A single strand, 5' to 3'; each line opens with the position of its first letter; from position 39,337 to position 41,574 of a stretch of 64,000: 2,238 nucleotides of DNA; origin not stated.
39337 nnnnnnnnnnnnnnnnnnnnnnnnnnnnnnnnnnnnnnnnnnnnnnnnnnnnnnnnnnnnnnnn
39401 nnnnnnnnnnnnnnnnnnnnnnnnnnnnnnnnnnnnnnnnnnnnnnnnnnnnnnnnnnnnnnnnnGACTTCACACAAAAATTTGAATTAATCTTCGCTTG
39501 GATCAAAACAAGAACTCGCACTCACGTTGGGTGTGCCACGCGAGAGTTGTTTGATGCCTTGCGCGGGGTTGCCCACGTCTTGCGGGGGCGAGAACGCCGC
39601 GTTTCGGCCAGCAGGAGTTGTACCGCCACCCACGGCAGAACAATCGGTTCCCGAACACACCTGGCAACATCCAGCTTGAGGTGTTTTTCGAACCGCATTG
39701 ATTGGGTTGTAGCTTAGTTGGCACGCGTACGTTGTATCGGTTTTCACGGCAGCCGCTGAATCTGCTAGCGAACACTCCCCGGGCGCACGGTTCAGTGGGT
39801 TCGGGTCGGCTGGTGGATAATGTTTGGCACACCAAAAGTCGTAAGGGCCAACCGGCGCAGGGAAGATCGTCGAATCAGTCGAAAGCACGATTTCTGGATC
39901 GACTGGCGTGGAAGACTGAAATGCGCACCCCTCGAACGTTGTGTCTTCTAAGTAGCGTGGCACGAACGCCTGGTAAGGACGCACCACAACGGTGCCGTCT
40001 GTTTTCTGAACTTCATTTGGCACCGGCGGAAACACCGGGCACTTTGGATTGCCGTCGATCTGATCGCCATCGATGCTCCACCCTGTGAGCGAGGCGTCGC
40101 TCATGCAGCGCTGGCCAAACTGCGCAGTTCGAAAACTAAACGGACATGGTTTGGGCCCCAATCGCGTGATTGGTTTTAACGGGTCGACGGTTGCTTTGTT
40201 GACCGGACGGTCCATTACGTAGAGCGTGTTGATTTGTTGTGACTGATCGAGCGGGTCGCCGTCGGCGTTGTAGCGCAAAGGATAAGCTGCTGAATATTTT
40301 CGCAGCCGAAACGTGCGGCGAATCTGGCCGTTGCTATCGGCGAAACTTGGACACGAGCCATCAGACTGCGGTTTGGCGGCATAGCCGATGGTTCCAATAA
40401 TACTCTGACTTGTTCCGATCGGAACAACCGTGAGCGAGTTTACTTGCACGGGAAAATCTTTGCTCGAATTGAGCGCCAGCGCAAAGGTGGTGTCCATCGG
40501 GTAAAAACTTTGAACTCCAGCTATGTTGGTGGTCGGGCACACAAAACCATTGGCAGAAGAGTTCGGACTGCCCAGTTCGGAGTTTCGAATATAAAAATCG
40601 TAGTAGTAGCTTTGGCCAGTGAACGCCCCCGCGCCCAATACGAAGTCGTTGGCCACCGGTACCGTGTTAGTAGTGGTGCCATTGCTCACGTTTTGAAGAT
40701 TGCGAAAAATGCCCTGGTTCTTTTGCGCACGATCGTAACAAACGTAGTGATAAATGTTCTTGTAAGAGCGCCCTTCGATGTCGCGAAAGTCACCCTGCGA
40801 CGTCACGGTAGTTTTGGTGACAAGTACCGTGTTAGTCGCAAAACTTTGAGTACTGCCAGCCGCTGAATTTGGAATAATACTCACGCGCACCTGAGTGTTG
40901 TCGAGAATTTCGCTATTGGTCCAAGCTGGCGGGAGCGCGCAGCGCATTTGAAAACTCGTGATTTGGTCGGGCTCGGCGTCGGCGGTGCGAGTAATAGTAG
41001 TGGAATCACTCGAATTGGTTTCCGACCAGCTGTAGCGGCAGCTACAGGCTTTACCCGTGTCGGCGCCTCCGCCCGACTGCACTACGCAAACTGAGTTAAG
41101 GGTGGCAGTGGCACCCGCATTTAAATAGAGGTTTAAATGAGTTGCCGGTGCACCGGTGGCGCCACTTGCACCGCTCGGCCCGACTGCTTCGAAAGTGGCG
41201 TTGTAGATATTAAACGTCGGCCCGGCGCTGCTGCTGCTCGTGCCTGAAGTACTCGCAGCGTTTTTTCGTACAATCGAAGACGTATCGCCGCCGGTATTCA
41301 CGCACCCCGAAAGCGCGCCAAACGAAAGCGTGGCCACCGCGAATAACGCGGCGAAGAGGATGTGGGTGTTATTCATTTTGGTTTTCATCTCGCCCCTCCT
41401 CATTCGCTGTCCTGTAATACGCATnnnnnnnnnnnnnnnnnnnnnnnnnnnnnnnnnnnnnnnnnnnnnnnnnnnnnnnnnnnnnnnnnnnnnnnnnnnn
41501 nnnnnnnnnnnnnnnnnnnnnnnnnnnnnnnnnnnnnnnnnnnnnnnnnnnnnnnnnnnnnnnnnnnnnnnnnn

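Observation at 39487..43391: Tandem pair of paralogous roughly 650-aa Cys-rich lipoproteins of unknown function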

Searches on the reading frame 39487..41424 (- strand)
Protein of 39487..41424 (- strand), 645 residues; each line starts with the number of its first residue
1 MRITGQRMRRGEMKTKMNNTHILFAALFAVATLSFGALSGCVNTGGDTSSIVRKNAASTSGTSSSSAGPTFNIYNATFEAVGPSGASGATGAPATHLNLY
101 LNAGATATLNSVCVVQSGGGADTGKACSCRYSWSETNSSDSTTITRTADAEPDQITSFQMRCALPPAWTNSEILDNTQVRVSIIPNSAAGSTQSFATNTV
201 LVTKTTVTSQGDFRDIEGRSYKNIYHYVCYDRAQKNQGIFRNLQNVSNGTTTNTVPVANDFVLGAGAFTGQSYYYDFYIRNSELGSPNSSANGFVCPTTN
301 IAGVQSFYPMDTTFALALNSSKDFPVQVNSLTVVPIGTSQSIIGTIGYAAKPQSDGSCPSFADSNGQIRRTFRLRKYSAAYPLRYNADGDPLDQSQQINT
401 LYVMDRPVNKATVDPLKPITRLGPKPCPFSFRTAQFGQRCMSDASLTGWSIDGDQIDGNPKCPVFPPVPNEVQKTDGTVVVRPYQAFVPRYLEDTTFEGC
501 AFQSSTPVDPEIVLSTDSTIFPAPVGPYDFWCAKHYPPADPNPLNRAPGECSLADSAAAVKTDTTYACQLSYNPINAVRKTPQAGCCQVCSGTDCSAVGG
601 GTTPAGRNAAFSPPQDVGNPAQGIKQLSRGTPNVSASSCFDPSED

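Call 4: search_protein_families(library=pfam, proteins=[window:39487-41424:-], max_evalue=1)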
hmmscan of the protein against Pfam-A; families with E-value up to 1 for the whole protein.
window:39487-41424:- (645 aa): 0 families

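Call 5: search_protein_families(library=ncbifam, proteins=[window:39487-41424:-], max_evalue=1)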
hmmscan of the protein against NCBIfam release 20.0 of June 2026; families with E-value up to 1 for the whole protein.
window:39487-41424:- (645 aa): 0 families

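Call 6: find_homologous_proteins(query=window:39487-41424:-)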
Query window:39487-41424:- (645 aa): 35 proteins with E <= 0.001 among 8000 candidates.
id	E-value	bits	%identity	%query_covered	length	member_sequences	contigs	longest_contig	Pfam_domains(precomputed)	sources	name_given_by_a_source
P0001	0.0e+0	1453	100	99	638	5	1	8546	-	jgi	-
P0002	4.3e-272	922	66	99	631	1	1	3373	-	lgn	-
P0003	6.9e-211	720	52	98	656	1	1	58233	-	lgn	-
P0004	1.2e-210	719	55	86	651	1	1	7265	-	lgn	-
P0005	3.5e-210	718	56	87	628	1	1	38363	-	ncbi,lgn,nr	ncbi:MAG: hypothetical protein HYW49_09215 [Deltaproteobacteria bacterium]|nr:hypothetical protein [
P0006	9.2e-198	677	53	85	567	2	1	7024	-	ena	-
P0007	1.8e-197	676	53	85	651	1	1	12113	-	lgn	-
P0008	3.4e-197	675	49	94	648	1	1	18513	-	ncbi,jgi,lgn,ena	-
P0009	6.4e-196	671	53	85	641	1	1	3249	-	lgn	-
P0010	6.7e-196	671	48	97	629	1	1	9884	-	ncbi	-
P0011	1.7e-194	666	48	98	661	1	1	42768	-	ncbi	ncbi:MAG: hypothetical protein AB1540_05775 [Bdellovibrionota bacterium]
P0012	8.4e-194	664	50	85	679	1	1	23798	-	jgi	jgi:hypothetical protein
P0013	1.0e-192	660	50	94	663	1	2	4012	-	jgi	-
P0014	3.8e-188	645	51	87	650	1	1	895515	-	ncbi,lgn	ncbi:MAG: hypothetical protein AB7F43_10285 [Bacteriovoracia bacterium]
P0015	2.1e-185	636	47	98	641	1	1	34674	-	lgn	-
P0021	1.9e-174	600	48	84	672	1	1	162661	-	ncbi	-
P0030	8.8e-103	363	45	53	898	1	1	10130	-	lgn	-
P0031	2.6e-85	305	44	47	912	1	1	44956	-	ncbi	-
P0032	1.0e-84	303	42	48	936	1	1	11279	-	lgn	-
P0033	1.1e-51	194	29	71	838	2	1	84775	-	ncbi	-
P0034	3.5e-51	192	29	77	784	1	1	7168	-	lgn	-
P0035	4.9e-34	136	31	65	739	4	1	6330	-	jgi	jgi:hypothetical protein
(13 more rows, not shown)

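Call 16: find_encoding_contigs(protein=P0014, flank=8000, max_places=1)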
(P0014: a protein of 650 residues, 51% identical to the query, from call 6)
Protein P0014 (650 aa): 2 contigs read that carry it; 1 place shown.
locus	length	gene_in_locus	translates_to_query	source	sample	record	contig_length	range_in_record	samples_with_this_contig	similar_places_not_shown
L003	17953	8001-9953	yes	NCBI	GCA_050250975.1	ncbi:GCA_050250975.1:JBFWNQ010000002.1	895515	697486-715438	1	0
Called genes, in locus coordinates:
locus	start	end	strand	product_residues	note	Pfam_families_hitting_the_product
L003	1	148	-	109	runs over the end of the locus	-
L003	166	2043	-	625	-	-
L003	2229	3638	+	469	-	PF13489:Methyltransf_23 (weak), PF08241:Methyltransf_11, PF08242:Methyltransf_12, PF13649:Methyltransf_25, PF13847:Methyltransf_31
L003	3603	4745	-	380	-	PF02771:Acyl-CoA_dh_N, PF02770:Acyl-CoA_dh_M, PF00441:Acyl-CoA_dh_1, PF08028:Acyl-CoA_dh_2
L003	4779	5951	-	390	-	-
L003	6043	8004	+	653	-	-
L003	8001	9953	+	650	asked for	-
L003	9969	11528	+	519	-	PF04015:DUF362 (faint)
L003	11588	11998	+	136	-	PF01878:EVE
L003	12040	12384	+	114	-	-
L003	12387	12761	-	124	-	PF02537:CRCB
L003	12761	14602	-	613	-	PF07973:tRNA_SAD, PF00587:tRNA-synt_2b, PF03129:HGTP_anticodon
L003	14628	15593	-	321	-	-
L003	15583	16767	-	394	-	-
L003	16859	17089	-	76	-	-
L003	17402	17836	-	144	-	-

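Call 17: find_encoding_contigs(protein=P0003, flank=8000, max_places=1)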
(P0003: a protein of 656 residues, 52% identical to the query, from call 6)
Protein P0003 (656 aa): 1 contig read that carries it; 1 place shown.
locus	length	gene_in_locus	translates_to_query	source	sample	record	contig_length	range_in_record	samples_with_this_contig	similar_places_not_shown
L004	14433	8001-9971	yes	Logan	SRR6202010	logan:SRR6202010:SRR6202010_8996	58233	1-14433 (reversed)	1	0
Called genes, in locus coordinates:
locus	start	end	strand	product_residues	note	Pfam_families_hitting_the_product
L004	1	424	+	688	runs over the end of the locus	PF03190:Thioredox_DsbH, PF13899:Thioredoxin_7, PF13098:Thioredoxin_2 (faint)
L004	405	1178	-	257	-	PF01790:LGT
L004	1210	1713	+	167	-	-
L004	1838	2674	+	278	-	-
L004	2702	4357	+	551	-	PF13489:Methyltransf_23, PF08241:Methyltransf_11, PF08242:Methyltransf_12, PF13649:Methyltransf_25, PF13847:Methyltransf_31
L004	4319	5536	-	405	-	-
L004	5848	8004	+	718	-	-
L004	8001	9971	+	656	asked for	-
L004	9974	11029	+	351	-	PF00849:PseudoU_synth_2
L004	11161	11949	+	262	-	-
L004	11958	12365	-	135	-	-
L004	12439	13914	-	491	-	PF04293:SpoVR, PF24755:SpoVR_C (weak)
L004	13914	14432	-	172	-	?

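Call 18: find_encoding_contigs(protein=P0021, flank=8000, max_places=1)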
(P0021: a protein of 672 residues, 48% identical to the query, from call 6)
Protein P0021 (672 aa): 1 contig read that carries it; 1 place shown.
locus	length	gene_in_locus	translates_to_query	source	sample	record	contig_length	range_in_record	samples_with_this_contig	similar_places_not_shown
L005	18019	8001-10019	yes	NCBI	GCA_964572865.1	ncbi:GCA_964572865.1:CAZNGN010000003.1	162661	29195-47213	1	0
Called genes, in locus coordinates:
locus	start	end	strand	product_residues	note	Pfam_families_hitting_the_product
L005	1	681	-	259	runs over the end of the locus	PF01790:LGT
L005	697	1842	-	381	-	PF02771:Acyl-CoA_dh_N, PF02770:Acyl-CoA_dh_M, PF00441:Acyl-CoA_dh_1, PF08028:Acyl-CoA_dh_2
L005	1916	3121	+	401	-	PF01266:DAO (faint), PF01494:FAD_binding_3 (weak), PF03486:HI0933_like, PF07992:Pyr_redox_2, PF22780:HI0933_like_1st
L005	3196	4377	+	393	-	PF13091:PLDc_2, PF00614:PLDc (faint), PF13091:PLDc_2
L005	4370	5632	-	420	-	-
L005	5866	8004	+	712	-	-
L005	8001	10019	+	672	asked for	-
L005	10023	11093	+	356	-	PF00849:PseudoU_synth_2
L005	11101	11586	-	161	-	PF13690:CheX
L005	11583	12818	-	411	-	PF07690:MFS_1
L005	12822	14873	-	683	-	PF01326:PPDK_N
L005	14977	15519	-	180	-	-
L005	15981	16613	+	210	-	-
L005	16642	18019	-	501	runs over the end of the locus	PF04293:SpoVR, PF24755:SpoVR_C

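Call 23: search_solved_structures(query=A1, max_evalue=10)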
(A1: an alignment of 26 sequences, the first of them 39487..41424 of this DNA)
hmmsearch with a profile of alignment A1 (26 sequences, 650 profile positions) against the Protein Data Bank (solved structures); distinct sequences matched with E-value up to 10: 4.
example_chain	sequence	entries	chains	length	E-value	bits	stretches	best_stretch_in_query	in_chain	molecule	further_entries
6e5f_A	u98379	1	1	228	0.043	15.7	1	6-85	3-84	Lipid binding protein LpqN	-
6e5d_A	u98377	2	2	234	0.045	15.6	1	6-85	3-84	Lipid binding protein LpqN | Probable conserved lipoprotein LpqN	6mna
7l9r_A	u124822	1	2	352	0.5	12.2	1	273-360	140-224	Deoxyhypusine synthase, putative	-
2roh_A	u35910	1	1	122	1.2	10.9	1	185-241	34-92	Telomere binding protein-1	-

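Call 25: predict_structure(alignment_id=A1)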
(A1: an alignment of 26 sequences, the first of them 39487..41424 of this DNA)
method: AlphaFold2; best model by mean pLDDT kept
length: 645 residues; sequences in the alignment: 26
mean_pLDDT: 62.0   pTM: 0.49
mean pLDDT of the five models: 62.0, 61.4, 60.4, 58.2, 57.3
residues with pLDDT >= 90: 43; 70-90: 217; 50-70: 184; < 50: 201
segments of 3 or more residues with pLDDT < 50: 1-17, 33-35, 37-66, 82-91, 137-139, 284-286, 288-291, 338-341, 407-426, 513-517, 519-524, 526-532, 537-591, 603-605, 612-617, 631-645
pLDDT, mean of each block of 10 residues (from residue 1): 39 45 54 45 29 30 53 83 41 76 75 81 91 70 82 87 83 78 91 90 67 76 78 68 80 81 64 70 50 62 58 79 85 50 74 76 72 77 69 73 57 35 48 55 54 70 79 77 59 77 69 47 44 47 39 36 34 31 35 53 51 50 55 43 37
secondary structure, 60 per line:
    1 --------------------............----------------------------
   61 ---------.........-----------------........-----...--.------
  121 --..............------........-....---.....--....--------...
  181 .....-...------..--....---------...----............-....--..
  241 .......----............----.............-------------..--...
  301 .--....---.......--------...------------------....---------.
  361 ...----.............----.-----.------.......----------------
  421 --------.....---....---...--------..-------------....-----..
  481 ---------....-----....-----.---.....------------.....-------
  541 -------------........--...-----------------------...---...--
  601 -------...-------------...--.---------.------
elements in order (helices of 4 or more, strands of 3 or more residues): H21-32 E70-78 E96-103 E126-136 E143-150 E152-155 E159-163 H166-169 E178-185 E200-203 E213-215 E220-231 E233-236 E239-247 E252-263 E268-280 E298-301 E304-307 E311-317 E326-328 E347-350 E360-363 E368-380 E398-404 E429-433 E437-440 E490-493 E499-502 E512-516 E529-533 H554-561 E590-592 E608-610 E624-626

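Call 36: search_protein_families(library=pfam, proteins=[P0030, P0031, P0032, P0033, P0034, P0035], max_evalue=0.1)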
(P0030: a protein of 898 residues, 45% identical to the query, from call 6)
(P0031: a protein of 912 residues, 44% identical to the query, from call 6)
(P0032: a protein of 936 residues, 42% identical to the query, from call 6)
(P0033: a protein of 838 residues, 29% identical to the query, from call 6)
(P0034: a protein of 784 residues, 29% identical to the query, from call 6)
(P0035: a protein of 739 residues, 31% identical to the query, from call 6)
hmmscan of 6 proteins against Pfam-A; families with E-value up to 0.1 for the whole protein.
P0030 (898 aa): 0 families

P0031 (912 aa): 0 families

P0032 (936 aa): 0 families

P0033 (838 aa): 0 families

P0034 (784 aa): 0 families

P0035 (739 aa): 0 families

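Call 44: find_related_loci(query=A1, collection=genome_contigs, flank=8000)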
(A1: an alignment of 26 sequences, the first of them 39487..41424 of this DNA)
Query A1 (645 aa) in genome_contigs; peptide patterns used: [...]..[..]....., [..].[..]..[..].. (x = any residue, [..] = any of these).
59 stretches matched a pattern; 10 encode a relative of the query (tblastn E <= 1e-3); 10 distinct loci.
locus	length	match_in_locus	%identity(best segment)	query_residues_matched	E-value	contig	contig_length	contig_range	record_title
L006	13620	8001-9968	52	1-644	0e+0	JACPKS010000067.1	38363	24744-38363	MAG: Deltaproteobacteria bacterium isolate NC_groundwater_501_Ag_S-0.1um_58_17 S35_SO-1_scaffold_301915, whole genome sh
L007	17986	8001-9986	48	10-644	0e+0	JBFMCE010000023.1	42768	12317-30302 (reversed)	MAG: Bdellovibrionota bacterium isolate MAG185 MAG185_23, whole genome shotgun sequence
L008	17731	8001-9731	51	84-645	0e+0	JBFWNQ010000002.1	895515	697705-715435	MAG: Bacteriovoracia bacterium isolate CA_2019_TPBF_116 NODE_42_length_895515_cov_9.754615_TPBF, whole genome shotgun se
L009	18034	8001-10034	45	8-644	0e+0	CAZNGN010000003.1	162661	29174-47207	MAG TPA_asm: uncultured Bacteriovoracaceae bacterium isolate SRP342105_co2_89 genome assembly, contig: NODE_50_length_16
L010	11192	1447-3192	50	93-644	0e+0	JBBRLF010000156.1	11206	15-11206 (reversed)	MAG: candidate division WWE3 bacterium isolate La1_concoct.242 LA1C_C.242_k141_2955807L_11206_cov_12.0042, whole genome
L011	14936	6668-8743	44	13-645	2e-174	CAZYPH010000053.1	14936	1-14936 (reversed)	MAG TPA_asm: uncultured Oligoflexia bacterium isolate SRP286056_co2_185 genome assembly, contig: NODE_6408_length_14936_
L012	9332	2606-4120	52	165-644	5e-166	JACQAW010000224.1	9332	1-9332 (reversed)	MAG: Deltaproteobacteria bacterium isolate NC_groundwater_926_Pr1_S-0.2um_57_13 Montesol18-Sp2_coassembly_scaffold_52798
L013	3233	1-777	58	395-644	6e-93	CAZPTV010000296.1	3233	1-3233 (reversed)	MAG TPA_asm: uncultured Bacteriovoracaceae bacterium isolate SRP173033_co2_230 genome assembly, contig: NODE_28431_lengt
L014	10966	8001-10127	42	86-592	2e-75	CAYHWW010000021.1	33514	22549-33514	MAG TPA_asm: uncultured Oligoflexia bacterium isolate ERP119705_co16_423 genome assembly, contig: NODE_1028_length_33514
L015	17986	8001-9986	44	127-607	6e-66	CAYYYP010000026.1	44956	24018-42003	MAG TPA_asm: uncultured Oligoflexia bacterium isolate SRP286056_co3_119 genome assembly, contig: NODE_466_length_44956_c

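Call 45: fold_search(model_id=the predicted structure, library=pdb)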
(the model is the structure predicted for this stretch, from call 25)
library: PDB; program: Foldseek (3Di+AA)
matches with E <= 10: 382; with E <= 0.001: 0
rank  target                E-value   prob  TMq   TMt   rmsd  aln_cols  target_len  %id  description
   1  4m8r_A                1.8e-02  0.38  0.12  0.17  26.8       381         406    8  Crystal structure of a DUF4784 family protein (BACCAC_01631) from Bacteroides caccae ATCC 43185 at 2.50 A resolution (released 2013-10-09)
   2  7tyk_A                2.1e-02  0.23  0.12  0.10  29.7       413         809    8  Cryo-EM Structure of insulin receptor-related receptor (IRR) in apo-state captured at pH 7. The 3D refinement was appl (released 2023-02-15)
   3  3bpn_B                6.1e-02  0.63  0.11  0.31  22.6       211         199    7  Crystal structure of the IL4-IL4R-IL13Ra ternary complex (released 2008-02-05)
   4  7tyj_B                8.0e-02  0.14  0.12  0.18  29.9       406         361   10  Cryo-EM Structure of insulin receptor-related receptor (IRR) in apo-state captured at pH 7. The 3D refinement was focu (released 2023-02-15)
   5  3bpl_B                8.4e-02  0.57  0.11  0.30  21.7       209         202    5  Crystal structure of the IL4-IL4R-Common Gamma ternary complex (released 2008-02-05)
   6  8ywr_H                9.9e-02  0.15  0.09  0.20  27.1       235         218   11  Crystal structure of the Fab fragment of the anti-IL-6 antibody 68F2 in complex with a domain-swapped IL-6 dimer (released 2024-11-06)
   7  1iar_B                1.1e-01  0.54  0.11  0.31  22.5       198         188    7  INTERLEUKIN-4 / RECEPTOR ALPHA CHAIN COMPLEX (released 2000-03-03)
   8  7t0l_H                1.1e-01  0.18  0.10  0.24  27.7       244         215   10  HLA-B*27:05 in complex with the pan-HLA-Ia monoclonal antibody W6/32 (released 2022-12-07)
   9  6dfj_H                1.1e-01  0.12  0.09  0.18  28.1       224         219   12  Crystal structure of anti-Zika antibody Z021 bound to DENV-1 envelope protein DIII (released 2018-10-24)
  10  1eba_B                1.2e-01  0.23  0.10  0.24  21.7       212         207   10  COMPLEX BETWEEN THE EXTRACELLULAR DOMAIN OF ERYTHROPOIETIN (EPO) RECEPTOR [EBP] AND AN INACTIVE PEPTIDE [EMP33] CONTAI (released 1998-11-11)
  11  8z8l_B                1.3e-01  0.47  0.11  0.32  23.2       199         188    6  structure of IL-4Ra in complex with an nanobody 4E9 (released 2025-04-30)
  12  6n16_C                1.4e-01  0.12  0.09  0.20  26.5       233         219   13  Vaccine-elicited NHP FP-targeting neutralizing antibody 0PV-b.01 in complex with HIV fusion peptide (residue 512-519) (released 2019-07-31)
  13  3bpo_B                1.4e-01  0.35  0.10  0.29  22.9       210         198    6  Crystal structure of the IL13-IL4R-IL13Ra ternary complex (released 2008-02-05)
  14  6sws_B                1.6e-01  0.80  0.08  0.37   9.4       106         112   15  The DBB dimerization domain of B-cell adaptor for PI3K (BCAP) is required for down regulation of inflammatory signalli (released 2020-02-19)
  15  1ern_B                1.8e-01  0.20  0.10  0.25  21.5       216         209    9  NATIVE STRUCTURE OF THE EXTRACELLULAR DOMAIN OF ERYTHROPOIETIN (EPO) RECEPTOR [EBP] (released 2000-01-07)
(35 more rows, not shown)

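Call 46: search_protein_representatives(alignment_id=A1)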
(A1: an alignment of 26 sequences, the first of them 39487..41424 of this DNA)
Query: 26 sequences, 650 profile positions. Proteins with E-value up to 0.001 (for the whole library): 190; up to 1e-10: 171; up to 1e-30: 141. The best 150 are listed.
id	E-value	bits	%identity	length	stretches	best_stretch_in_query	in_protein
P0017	4.1e-295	997.1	-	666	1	7-650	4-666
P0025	1.1e-264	896.6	-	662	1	8-650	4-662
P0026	7.3e-250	847.6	-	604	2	183-650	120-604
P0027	2.6e-228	776.3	-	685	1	3-650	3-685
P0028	1.8e-218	743.8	-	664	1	5-650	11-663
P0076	1.9e-200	684.3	-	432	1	227-650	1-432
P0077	1.7e-178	611.7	-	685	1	6-650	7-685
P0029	3.1e-177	607.6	-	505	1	2-473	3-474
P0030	2.0e-171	588.4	-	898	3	7-442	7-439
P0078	6.7e-153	527.2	-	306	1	348-650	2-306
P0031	2.3e-151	522.1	-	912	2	11-441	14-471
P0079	3.8e-150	518.1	-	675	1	12-602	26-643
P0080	6.3e-112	391.8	-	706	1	9-603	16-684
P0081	5.5e-111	388.7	-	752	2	9-538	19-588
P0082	1.1e-109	384.4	-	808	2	6-537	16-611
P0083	3.1e-106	373.0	-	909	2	33-601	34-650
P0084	1.9e-105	370.4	-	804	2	13-589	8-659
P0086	2.5e-105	370.0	-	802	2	7-543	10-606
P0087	1.0e-104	368.0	-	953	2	15-537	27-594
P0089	3.1e-104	366.4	-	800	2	8-542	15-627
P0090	2.4e-103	363.5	-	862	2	12-537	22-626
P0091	8.5e-103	361.7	-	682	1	8-593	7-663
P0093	2.3e-102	360.2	-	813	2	12-543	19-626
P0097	5.2e-100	352.5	-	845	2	5-608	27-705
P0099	1.2e-99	351.2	-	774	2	9-537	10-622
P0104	1.7e-98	347.4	-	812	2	11-555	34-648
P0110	2.8e-95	336.8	-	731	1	10-599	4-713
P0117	6.3e-91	322.4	-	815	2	11-587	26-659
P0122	3.9e-89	316.5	-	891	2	10-575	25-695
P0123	2.6e-88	313.8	-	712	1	7-593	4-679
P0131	9.2e-85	302.1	-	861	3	262-543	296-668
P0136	6.4e-83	296.0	-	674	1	10-598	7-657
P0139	6.6e-80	286.0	-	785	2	9-542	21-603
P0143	7.6e-79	282.5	-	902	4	15-340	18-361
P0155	1.3e-71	258.7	-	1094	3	78-430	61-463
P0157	1.6e-69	251.7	-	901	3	22-436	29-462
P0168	4.4e-62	227.1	-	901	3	5-429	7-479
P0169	9.3e-62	226.1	-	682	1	9-600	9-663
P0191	1.2e-48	182.7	-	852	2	73-424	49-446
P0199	2.5e-43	165.2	-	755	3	75-237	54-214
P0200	8.3e-43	163.5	-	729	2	258-600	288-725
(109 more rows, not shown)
